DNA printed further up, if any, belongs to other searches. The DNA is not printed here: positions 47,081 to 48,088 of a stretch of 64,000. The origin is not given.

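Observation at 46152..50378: AEP primase-polymerase / SF2 helicase fusion divergently paired with darTG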

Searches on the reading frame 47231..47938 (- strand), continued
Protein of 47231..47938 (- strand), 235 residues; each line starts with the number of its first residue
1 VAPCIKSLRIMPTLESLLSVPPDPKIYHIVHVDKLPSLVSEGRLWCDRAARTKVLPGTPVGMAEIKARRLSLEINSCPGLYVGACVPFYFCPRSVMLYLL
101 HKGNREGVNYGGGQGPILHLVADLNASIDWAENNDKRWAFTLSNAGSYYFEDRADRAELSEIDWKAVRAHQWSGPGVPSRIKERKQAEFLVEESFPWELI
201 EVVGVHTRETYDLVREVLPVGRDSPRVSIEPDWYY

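Call 85: find_encoding_contigs(protein=P0169, flank=7000, max_places=3)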
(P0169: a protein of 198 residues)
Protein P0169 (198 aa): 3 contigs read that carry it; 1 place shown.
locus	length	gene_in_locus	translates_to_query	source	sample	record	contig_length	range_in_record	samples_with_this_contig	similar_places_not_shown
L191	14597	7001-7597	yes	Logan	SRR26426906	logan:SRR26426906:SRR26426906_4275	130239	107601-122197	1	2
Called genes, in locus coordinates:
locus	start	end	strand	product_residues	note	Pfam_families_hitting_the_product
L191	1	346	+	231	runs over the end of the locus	PF11149:DUF2924 (weak), PF18755:RAMA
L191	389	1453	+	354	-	PF16289:PIN_12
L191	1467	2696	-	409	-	-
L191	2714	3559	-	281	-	-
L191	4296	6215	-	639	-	PF22548:AEP-TOTE, PF04851:ResIII, PF00270:DEAD, PF00271:Helicase_C (weak)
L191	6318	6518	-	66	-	-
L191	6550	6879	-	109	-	PF13744:HTH_37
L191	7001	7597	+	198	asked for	PF14487:DarT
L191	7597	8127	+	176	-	PF01661:Macro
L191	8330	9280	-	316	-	PF02661:Fic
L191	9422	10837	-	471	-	PF03572:Peptidase_S41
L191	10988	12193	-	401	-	PF00070:Pyr_redox (faint), PF00890:FAD_binding_2 (weak), PF01266:DAO (weak), PF01494:FAD_binding_3, PF03486:HI0933_like (faint), PF07992:Pyr_redox_2 (faint), PF13450:NAD_binding_8 (faint)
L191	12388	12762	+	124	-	PF14595:Thioredoxin_9 (weak), PF00085:Thioredoxin, PF13098:Thioredoxin_2, PF13905:Thioredoxin_8 (faint)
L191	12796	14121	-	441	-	-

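Call 86: find_encoding_contigs(protein=P0152, flank=7000, max_places=3)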
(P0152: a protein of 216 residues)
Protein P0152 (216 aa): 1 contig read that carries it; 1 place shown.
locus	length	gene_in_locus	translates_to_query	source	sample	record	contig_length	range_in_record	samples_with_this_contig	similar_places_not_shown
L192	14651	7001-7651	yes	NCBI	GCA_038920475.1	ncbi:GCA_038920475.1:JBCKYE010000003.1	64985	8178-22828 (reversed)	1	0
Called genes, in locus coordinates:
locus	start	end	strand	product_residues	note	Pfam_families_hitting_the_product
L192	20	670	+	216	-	-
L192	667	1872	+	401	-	-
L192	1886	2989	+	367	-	-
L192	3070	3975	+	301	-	-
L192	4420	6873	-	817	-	PF22548:AEP-TOTE, PF00176:SNF2-rel_dom (weak), PF04851:ResIII, PF00270:DEAD, PF00271:Helicase_C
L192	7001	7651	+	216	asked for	PF14487:DarT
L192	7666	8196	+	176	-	PF01661:Macro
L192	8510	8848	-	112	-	-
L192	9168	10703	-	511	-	-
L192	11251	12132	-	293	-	-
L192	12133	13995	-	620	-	PF00069:Pkinase, PF07714:PK_Tyr_Ser-Thr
